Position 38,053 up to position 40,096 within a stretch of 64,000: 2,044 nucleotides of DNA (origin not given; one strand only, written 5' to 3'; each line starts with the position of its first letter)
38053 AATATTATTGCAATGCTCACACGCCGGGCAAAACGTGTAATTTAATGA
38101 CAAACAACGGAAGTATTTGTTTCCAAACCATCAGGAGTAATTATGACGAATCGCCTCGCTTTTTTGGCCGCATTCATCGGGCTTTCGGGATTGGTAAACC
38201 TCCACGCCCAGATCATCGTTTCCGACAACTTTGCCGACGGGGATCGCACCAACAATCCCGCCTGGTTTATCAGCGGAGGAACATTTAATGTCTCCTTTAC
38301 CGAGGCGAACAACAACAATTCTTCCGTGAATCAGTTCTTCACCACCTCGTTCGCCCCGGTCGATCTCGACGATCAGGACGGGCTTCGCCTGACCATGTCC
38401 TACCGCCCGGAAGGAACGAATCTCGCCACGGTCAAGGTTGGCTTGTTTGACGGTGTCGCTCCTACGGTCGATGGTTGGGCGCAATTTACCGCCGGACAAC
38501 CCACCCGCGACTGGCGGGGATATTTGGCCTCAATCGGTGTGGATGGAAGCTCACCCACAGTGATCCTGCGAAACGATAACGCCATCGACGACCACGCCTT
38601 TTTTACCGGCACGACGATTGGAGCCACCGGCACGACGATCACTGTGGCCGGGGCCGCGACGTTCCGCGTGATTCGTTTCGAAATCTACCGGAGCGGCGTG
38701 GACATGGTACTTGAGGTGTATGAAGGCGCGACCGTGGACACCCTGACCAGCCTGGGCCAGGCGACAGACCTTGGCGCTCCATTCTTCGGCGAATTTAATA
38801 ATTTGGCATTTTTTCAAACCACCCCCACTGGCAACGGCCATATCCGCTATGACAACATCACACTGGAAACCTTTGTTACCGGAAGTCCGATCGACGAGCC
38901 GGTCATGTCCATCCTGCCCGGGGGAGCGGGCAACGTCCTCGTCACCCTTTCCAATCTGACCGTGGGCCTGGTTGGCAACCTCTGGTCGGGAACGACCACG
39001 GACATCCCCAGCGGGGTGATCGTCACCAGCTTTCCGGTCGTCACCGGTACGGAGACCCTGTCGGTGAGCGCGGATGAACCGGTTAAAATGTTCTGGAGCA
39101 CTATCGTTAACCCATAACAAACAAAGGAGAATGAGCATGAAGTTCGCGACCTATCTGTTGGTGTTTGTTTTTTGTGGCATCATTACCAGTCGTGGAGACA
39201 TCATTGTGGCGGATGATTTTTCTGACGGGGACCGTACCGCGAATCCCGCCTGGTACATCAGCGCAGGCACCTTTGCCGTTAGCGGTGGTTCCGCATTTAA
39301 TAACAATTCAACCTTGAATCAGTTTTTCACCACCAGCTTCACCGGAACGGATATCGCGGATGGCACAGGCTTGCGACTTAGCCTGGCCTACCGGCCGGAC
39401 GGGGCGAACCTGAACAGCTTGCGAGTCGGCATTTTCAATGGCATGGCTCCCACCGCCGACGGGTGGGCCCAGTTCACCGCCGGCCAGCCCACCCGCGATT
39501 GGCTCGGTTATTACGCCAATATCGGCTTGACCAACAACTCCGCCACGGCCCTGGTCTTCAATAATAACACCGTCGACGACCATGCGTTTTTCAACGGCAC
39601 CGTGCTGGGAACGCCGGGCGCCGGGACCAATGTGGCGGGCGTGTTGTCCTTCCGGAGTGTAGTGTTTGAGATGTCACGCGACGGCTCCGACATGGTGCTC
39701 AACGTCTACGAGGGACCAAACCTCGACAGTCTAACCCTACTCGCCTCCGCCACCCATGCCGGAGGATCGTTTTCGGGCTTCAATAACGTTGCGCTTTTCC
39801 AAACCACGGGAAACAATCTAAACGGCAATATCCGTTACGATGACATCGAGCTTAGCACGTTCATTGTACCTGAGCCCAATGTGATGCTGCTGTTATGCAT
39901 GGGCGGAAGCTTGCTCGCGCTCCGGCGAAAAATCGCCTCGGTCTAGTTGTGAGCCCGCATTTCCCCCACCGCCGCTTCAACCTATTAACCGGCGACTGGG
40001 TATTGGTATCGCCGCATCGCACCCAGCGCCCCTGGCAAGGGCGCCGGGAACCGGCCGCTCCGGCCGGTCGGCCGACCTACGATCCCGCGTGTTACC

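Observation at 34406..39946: An unassigned domain of about 225 aa (DGDRT-NPAW ... IRYDNI) in three adjacent genes with three different fates: enzyme-fused, free secreted, and PEP-CTERM-anchored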

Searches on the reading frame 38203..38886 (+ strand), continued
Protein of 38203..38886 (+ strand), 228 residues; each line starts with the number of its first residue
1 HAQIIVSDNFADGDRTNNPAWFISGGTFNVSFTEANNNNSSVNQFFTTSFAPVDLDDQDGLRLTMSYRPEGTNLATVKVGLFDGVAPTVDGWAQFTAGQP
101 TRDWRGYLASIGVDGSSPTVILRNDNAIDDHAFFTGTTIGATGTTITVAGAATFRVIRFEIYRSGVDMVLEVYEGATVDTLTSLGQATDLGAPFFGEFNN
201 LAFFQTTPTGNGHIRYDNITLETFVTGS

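Call 39: search_protein_families(library=pfam, proteins=[L001:756-3071:+, L001:2960-4870:+, L001:4867-6252:+, L001:6991-7896:-, L001:7899-9677:+, L003:1085-2803:-, L003:2926-4203:+, L002:2040-3839:+, L004:6961-9720:+, L004:311-3154:+], max_evalue=0.0001)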
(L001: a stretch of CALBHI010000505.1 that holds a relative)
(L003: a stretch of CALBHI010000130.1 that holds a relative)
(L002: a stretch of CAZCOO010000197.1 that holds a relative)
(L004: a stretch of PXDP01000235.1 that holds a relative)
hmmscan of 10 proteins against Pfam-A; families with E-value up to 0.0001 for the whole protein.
L001:756-3071:+ (771 aa): 3 families
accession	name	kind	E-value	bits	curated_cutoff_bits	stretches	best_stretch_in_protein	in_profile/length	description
PF00933.27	Glyco_hydro_3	-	3.5e-70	237.4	27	1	99-379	41-316/316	Glycosyl hydrolase family 3 N terminal domain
PF01915.27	Glyco_hydro_3_C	-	3.8e-60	203.7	31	1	417-653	1-200/200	Glycosyl hydrolase family 3 C-terminal domain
PF14310.12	Fn3-like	-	5.5e-23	81.3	25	1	690-759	1-71/71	Fibronectin type III-like domain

L001:2960-4870:+ (636 aa): 4 families
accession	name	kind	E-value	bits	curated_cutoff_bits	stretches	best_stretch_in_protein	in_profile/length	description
PF12831.13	FAD_oxidored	-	1.4e-74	252.4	27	1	43-523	1-401/416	FAD dependent oxidoreductase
PF01266.30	DAO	-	1.7e-07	31.5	27.9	1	43-137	1-101/353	FAD dependent oxidoreductase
PF00890.30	FAD_binding_2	-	3.4e-07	30.2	20.4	1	43-79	1-37/414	FAD binding domain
PF13450.12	NAD_binding_8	-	1.7e-05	25.5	21.9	1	46-85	1-40/68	NAD(P)-binding Rossmann-like domain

L001:4867-6252:+ (461 aa): 1 family
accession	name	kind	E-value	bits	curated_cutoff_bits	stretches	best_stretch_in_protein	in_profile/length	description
PF00232.24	Glyco_hydro_1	-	8.1e-135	450.2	22.6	1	12-460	3-452/453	Glycosyl hydrolase family 1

L001:6991-7896:- (301 aa): 2 families
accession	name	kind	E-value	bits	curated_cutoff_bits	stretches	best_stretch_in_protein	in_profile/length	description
PF12833.13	HTH_18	-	1.3e-20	73.9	33.6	1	220-298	1-79/80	Helix-turn-helix domain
PF00165.29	HTH_AraC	-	2.8e-14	53.2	26.6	1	260-298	2-42/42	Bacterial regulatory helix-turn-helix proteins, AraC family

L001:7899-9677:+ (592 aa): 4 families
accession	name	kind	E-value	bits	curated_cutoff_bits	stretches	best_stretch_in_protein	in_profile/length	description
PF00884.28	Sulfatase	-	1.6e-38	133.2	25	1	83-430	1-301/301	Sulfatase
PF16347.10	SGSH_C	-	9.8e-12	45.7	29.3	1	380-453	3-75/154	N-sulphoglucosamine sulphohydrolase, C-terminal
PF14707.11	Sulfatase_C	-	4.2e-07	31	30.9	1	529-584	37-96/127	C-terminal region of aryl-sulfatase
PF01663.27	Phosphodiest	-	1.9e-06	28.2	23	0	340-382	179-221/342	Type I phosphodiesterase / nucleotide pyrophosphatase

L003:1085-2803:- (572 aa): 2 families
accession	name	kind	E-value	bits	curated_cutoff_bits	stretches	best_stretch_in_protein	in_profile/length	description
PF00916.26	Sulfate_transp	-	1.9e-79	267.6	23.2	1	11-377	3-380/380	Sulfate permease family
PF01740.26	STAS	-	2e-11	44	22.6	1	435-531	8-101/106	STAS domain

L003:2926-4203:+ (425 aa): 2 families
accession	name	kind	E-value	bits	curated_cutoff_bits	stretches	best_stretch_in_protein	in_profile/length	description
PF04055.27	Radical_SAM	-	3.6e-17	63.5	29.5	1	25-194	3-165/166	Radical SAM superfamily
PF13186.11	SPASM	-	5.6e-10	39.8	21.5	1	297-356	6-67/67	Iron-sulfur cluster-binding domain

L002:2040-3839:+ (599 aa): 2 families
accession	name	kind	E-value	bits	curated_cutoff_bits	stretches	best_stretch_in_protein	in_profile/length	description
PF15902.12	Sortilin-Vps10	-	2.4e-18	66.6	33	0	401-508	3-112/446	Sortilin, neurotensin receptor 3,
PF02012.26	BNR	-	1.7e-13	48.8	27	0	550-560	1-11/12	BNR/Asp-box repeat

L004:6961-9720:+ (919 aa): 3 families
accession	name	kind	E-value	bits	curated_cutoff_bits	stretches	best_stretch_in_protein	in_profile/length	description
PF15902.12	Sortilin-Vps10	-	1.7e-26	93.4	33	2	74-176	12-114/446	Sortilin, neurotensin receptor 3,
PF02012.26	BNR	-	9.4e-15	52.6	27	0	690-699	2-11/12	BNR/Asp-box repeat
PF24316.1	Tli3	-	1.9e-05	25.4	27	0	664-699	61-97/129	T6SS Tli3 immunity protein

L004:311-3154:+ (947 aa): 6 families
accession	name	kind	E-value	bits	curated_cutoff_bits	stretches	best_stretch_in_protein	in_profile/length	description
PF13385.13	Laminin_G_3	-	1.5e-22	80.8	27.6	1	660-815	3-151/151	Concanavalin A-like lectin/glucanases superfamily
PF00884.28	Sulfatase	-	1.2e-17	64.7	25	1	131-240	207-301/301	Sulfatase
PF16347.10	SGSH_C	-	6.4e-10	39.8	29.3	1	195-347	8-146/154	N-sulphoglucosamine sulphohydrolase, C-terminal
PF07691.17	PA14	-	1.4e-07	31.9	24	1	424-514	44-143/147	PA14 domain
PF17963.7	Big_9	-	2.3e-07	32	23.6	1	557-607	34-88/89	Bacterial Ig domain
PF17892.7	Cadherin_5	-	6e-05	23.2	26.5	0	564-609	51-97/98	Cadherin-like domain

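Call 51: find_homologous_proteins(query=A2, max_evalue=0.00001)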
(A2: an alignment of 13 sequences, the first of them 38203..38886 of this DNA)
Query A2 (13 sequences) (228 aa, profile of the alignment): 44 proteins with E <= 0.00001 among 8000 candidates.
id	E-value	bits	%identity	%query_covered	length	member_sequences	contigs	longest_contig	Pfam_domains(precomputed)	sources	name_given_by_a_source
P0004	4.3e-109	381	67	99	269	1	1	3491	-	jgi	-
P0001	1.0e-108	380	100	100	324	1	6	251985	-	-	-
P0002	1.9e-107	376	72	100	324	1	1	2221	-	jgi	jgi:hypothetical protein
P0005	4.3e-107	375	68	99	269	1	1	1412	-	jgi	jgi:hypothetical protein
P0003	5.8e-107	374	71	100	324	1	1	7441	-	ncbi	-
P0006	5.3e-104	364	61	98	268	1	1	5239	-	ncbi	-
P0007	1.2e-103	363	58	99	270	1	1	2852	-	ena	-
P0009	2.3e-99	349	58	99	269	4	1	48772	-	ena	-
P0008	1.3e-98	347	57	99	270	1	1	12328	-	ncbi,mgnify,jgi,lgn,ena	mgnify:CR=1 FL=1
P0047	6.3e-91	322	54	98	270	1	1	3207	-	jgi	jgi:hypothetical protein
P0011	8.0e-75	269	35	97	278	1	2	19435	PF07589.17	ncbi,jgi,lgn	jgi:hypothetical protein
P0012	2.0e-74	268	37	89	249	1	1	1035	-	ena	-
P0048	1.4e-72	262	38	97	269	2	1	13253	-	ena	-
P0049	1.5e-71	258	38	97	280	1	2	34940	-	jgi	jgi:hypothetical protein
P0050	1.4e-69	252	37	96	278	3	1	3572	-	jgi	jgi:hypothetical protein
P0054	4.3e-67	244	34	97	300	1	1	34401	-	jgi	jgi:hypothetical protein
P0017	4.9e-57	211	36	95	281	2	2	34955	-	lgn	-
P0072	3.6e-48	182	33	97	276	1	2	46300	-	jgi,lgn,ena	jgi:hypothetical protein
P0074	9.2e-47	177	32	96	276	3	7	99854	PF07589.17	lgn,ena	-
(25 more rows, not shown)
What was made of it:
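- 44 clusters at E<=1e-5 among 5.8 billion (call 51).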

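Call 52: find_encoding_contigs(protein=P0049, flank=10000, max_places=1)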
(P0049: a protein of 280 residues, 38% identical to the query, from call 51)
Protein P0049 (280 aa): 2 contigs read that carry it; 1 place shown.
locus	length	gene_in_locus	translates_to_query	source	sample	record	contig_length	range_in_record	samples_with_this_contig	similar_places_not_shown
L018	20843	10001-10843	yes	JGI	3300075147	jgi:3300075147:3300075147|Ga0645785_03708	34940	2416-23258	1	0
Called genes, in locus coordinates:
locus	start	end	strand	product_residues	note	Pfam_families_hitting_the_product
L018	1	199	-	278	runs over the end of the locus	-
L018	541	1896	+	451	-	PF00232:Glyco_hydro_1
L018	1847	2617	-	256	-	-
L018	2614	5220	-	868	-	PF15902:Sortilin-Vps10 (faint)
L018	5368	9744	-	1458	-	PF15902:Sortilin-Vps10 (faint), PF05345:He_PIG (weak), PF18998:Flg_new_2 (weak)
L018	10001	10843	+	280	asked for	-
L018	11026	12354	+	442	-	PF00884:Sulfatase, PF16347:SGSH_C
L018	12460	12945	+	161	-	-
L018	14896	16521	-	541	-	PF00128:Alpha-amylase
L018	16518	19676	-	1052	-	PF02837:Glyco_hydro_2_N, PF00703:Glyco_hydro_2, PF02836:Glyco_hydro_2_C, PF16353:LacZ_4, PF02929:Bgal_small_N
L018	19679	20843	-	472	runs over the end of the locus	PF07690:MFS_1, PF13347:MFS_2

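Call 53: find_encoding_contigs(protein=P0054, flank=10000, max_places=1)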
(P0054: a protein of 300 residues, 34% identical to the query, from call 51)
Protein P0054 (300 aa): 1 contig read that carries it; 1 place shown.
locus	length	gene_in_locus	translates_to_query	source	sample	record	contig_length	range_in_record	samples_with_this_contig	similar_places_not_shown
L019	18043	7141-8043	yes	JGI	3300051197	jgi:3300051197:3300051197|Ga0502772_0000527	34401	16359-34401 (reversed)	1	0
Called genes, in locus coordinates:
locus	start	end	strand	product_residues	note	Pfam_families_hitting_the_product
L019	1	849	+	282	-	?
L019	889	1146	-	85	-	-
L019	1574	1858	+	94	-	PF02604:PhdYeFM_antitox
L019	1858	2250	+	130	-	PF01850:PIN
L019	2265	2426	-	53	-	-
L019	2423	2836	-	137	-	-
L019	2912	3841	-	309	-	PF12833:HTH_18, PF00165:HTH_AraC (weak)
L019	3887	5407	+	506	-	PF02056:Glyco_hydro_4, PF11975:Glyco_hydro_4C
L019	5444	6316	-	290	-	PF10282:Lactonase, PF08450:SGL (faint)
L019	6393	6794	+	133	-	PF02882:THF_DHG_CYH_C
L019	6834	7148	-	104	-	-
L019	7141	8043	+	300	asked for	-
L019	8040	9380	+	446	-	PF00890:FAD_binding_2 (weak), PF01134:GIDA (faint), PF01266:DAO (faint), PF07992:Pyr_redox_2 (faint), PF12831:FAD_oxidored, PF13450:NAD_binding_8 (weak)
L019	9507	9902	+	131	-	-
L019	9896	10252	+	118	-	PF05717:TnpB_IS66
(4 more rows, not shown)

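Call 54: find_encoding_contigs(protein=P0017, flank=10000, max_places=1)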
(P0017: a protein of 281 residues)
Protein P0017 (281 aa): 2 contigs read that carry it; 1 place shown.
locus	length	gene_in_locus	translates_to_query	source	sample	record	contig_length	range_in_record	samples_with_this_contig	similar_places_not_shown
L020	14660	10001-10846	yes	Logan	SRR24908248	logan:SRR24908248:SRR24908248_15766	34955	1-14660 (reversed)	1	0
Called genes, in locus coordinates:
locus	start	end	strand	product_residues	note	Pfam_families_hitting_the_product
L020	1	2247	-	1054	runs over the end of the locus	PF12837:Fer4_6 (faint), PF12838:Fer4_7, PF13183:Fer4_8 (faint), PF13187:Fer4_9 (weak), PF13237:Fer4_10 (faint), PF13247:Fer4_11 (weak), PF12838:Fer4_7 (weak)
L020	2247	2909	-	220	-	PF02085:Cytochrom_CIII (weak), PF22113:Mtrc-MtrF_II-IV_dom (faint), PF14522:Cytochrome_C7, PF14537:Cytochrom_c3_2 (weak)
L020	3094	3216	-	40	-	-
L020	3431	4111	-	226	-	PF07963:N_methyl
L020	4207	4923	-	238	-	PF12833:HTH_18, PF00165:HTH_AraC (weak)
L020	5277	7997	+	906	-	PF15902:Sortilin-Vps10 (weak), PF25852:DUF6242_C (faint), PF02012:BNR (faint), PF15902:Sortilin-Vps10 (weak)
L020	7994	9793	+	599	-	PF00890:FAD_binding_2 (faint), PF01266:DAO (weak), PF12831:FAD_oxidored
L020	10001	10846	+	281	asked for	-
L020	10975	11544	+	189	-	-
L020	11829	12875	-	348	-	PF00356:LacI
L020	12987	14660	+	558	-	?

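Call 55: find_encoding_contigs(protein=P0074, flank=10000, max_places=1)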
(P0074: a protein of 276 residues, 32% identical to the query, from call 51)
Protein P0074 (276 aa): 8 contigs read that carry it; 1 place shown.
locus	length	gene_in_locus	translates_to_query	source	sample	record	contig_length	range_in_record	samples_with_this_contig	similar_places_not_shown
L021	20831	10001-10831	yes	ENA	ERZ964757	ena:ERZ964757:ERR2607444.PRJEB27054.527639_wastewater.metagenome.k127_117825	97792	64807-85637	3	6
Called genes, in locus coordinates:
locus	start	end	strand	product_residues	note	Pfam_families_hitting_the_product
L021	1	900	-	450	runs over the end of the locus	PF00890:FAD_binding_2 (weak), PF01134:GIDA (weak), PF01266:DAO (weak), PF07992:Pyr_redox_2 (weak), PF12831:FAD_oxidored, PF13450:NAD_binding_8 (weak)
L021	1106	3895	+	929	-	PF25852:DUF6242_C (faint), PF15902:Sortilin-Vps10 (faint), PF02012:BNR (faint)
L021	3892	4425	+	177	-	-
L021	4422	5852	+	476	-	PF07690:MFS_1, PF13347:MFS_2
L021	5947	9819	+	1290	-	PF12951:PATR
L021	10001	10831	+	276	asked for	PF07589:PEP_exosort_dom (faint)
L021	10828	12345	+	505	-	PF00884:Sulfatase, PF01663:Phosphodiest (faint), PF16347:SGSH_C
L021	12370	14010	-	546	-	PF00884:Sulfatase, PF01663:Phosphodiest (faint), PF16347:SGSH_C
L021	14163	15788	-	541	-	PF00128:Alpha-amylase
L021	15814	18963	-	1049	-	PF02837:Glyco_hydro_2_N, PF02836:Glyco_hydro_2_C, PF16353:LacZ_4, PF02929:Bgal_small_N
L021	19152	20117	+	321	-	PF12833:HTH_18, PF00165:HTH_AraC (weak)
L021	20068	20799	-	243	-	PF07963:N_methyl (weak)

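Call 78: find_homologous_proteins(query=A8, max_evalue=0.001)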
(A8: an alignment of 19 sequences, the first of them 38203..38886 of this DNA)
Query A8 (19 sequences) (228 aa, profile of the alignment): 17 proteins with E <= 0.001 among 7354 candidates.
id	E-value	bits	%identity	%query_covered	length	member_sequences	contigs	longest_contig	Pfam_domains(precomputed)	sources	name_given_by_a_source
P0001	7.4e-82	293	100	100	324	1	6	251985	-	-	-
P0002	1.5e-79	285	72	100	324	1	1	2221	-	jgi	jgi:hypothetical protein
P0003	7.0e-78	280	71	100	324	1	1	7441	-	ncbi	-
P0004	1.7e-77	278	67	99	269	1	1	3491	-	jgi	-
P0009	1.1e-76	276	58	99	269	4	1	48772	-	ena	-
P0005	3.2e-75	271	68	99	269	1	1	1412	-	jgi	jgi:hypothetical protein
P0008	5.8e-74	267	57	99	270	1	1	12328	-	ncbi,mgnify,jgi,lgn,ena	mgnify:CR=1 FL=1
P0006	6.6e-73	263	61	98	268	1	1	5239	-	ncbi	-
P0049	5.5e-72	260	38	97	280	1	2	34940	-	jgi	jgi:hypothetical protein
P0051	7.5e-72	260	37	97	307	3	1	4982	-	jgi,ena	-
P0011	4.8e-71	257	35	97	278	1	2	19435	PF07589.17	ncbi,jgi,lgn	jgi:hypothetical protein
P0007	1.5e-70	256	58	99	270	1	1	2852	-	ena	-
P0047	1.1e-69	253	54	98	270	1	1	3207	-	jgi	jgi:hypothetical protein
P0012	3.4e-65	238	37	89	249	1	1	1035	-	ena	-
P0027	4.7e-53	198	24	89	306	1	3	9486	-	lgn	-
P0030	1.0e-37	148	41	7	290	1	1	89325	PF07589.17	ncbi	-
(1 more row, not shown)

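Call 79: find_encoding_contigs(protein=P0030, flank=10000, max_places=1)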
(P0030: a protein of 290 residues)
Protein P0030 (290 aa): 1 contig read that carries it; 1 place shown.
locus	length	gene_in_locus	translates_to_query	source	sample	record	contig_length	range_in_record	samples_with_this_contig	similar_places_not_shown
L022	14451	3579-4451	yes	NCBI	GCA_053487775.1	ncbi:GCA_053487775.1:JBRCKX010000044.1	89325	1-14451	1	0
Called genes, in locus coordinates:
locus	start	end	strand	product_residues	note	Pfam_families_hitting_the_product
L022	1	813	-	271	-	?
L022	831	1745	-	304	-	-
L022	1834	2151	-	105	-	-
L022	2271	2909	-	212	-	-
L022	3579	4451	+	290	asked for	PF07589:PEP_exosort_dom (weak)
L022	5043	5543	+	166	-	PF07589:PEP_exosort_dom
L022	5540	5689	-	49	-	-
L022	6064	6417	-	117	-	-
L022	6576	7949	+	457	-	PF00150:Cellulase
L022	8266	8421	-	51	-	-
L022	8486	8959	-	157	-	PF00581:Rhodanese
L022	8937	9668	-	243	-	PF07610:DUF1573, PF22544:HYDIN_VesB_CFA65-like_Ig (weak)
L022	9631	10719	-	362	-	PF13685:Fe-ADH_2 (weak), PF01761:DHQ_synthase, PF24621:DHQS_C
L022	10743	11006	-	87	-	-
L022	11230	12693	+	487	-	PF03136:Pup_ligase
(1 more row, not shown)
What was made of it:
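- A distant relative (P0030) lies outside this cluster type (call 79).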

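Call 80: find_encoding_contigs(protein=P0072, flank=10000, max_places=1)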
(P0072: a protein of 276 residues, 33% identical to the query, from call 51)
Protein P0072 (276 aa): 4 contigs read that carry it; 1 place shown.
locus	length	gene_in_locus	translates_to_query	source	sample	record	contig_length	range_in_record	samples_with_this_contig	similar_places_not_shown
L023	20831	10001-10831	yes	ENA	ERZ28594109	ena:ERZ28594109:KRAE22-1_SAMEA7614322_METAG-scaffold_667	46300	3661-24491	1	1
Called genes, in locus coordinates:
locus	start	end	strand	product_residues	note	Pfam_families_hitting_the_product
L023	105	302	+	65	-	-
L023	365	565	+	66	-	-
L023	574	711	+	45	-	-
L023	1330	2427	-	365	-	PF00004:AAA (weak)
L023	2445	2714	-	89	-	-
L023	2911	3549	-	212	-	PF14237:GYF_2, PF03703:bPH_2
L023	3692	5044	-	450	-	PF00890:FAD_binding_2 (weak), PF01134:GIDA (weak), PF01266:DAO (weak), PF01494:FAD_binding_3 (faint), PF07992:Pyr_redox_2 (weak), PF12831:FAD_oxidored, PF13450:NAD_binding_8 (weak)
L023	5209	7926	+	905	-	PF25852:DUF6242_C (faint), PF15902:Sortilin-Vps10 (faint), PF02012:BNR (faint)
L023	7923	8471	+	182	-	-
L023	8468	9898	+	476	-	PF07690:MFS_1, PF13347:MFS_2, PF07690:MFS_1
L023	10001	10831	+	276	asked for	-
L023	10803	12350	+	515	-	PF00884:Sulfatase, PF01663:Phosphodiest (weak), PF16347:SGSH_C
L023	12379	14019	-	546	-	PF00884:Sulfatase, PF01663:Phosphodiest (faint), PF16347:SGSH_C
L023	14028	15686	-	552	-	PF00128:Alpha-amylase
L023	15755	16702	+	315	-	PF12833:HTH_18, PF00165:HTH_AraC (weak)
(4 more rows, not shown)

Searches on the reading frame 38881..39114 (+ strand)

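Call 71: search_protein_families(library=pfam, proteins=[window:38881-39114:+], max_evalue=1)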
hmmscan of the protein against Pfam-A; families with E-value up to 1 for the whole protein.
window:38881-39114:+ (78 aa): 1 family
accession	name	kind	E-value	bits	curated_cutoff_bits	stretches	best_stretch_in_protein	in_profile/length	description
PF04829.18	PT-VENN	-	0.14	12.8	20.3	1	20-45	12-37/52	Pre-toxin domain with VENN motif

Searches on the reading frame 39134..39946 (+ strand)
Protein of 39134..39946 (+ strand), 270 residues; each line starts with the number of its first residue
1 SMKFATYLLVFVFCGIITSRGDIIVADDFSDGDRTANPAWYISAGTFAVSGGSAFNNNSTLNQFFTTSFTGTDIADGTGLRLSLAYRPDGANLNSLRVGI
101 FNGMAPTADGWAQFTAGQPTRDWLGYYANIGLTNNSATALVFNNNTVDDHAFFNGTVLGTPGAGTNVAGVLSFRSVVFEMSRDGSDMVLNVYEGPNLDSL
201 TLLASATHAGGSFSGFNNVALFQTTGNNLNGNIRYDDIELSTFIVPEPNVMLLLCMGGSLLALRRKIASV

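Call 3: search_protein_families(library=pfam, proteins=[window:39134-39946:+], max_evalue=1)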
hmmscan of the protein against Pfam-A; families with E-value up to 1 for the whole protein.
window:39134-39946:+ (270 aa): 2 families
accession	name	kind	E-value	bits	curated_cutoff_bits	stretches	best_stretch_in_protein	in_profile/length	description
PF07589.16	PEP-CTERM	-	0.0042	17.5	20.7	1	245-266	2-24/24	PEP-CTERM motif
PF22447.2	EEP_ig-like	-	0.073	13.4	26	1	108-140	15-47/105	Endonuclease/exonuclease/phosphatase family, ig-like domain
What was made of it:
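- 39866..39943 (+): PEP-CTERM sorting signal (VPEP, hydrophobic stretch, RRK). Pfam PF07589 scores 17.5 bits, below its cut-off of 20.7 (call 3).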

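Call 4: search_protein_families(library=ncbifam, proteins=[window:39134-39946:+], max_evalue=1)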
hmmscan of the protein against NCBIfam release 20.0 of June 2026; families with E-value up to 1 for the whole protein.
window:39134-39946:+ (270 aa): 3 families
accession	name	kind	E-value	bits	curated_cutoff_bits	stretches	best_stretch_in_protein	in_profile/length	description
TIGR02595.1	PEP_CTERM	domain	0.00091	19.9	16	1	245-267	1-23/24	PEP-CTERM sorting domain-containing protein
NF038125.1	PEP_CTERM_THxN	subfamily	0.0069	16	85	1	133-265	135-243/246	THxN family PEP-CTERM protein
NF038120.1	PEP_CTERM_QFxxD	subfamily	0.0074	16.2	80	1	194-265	154-213/215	NF038120 family PEP-CTERM protein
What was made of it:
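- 39866..39943 (+): TIGR02595 scores 19.9 bits against a cut-off of 16 (call 4).
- On PEP-CTERM/exosortase substrates (gene 3 only): TIGR02595 scores 19.9 bits against a cut-off of 16, over aa 245-267 (call 4).
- Checked: The PEP-CTERM tail of gene 3 passes TIGR02595 (19.9 bits against a cut-off of 16; call 4).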
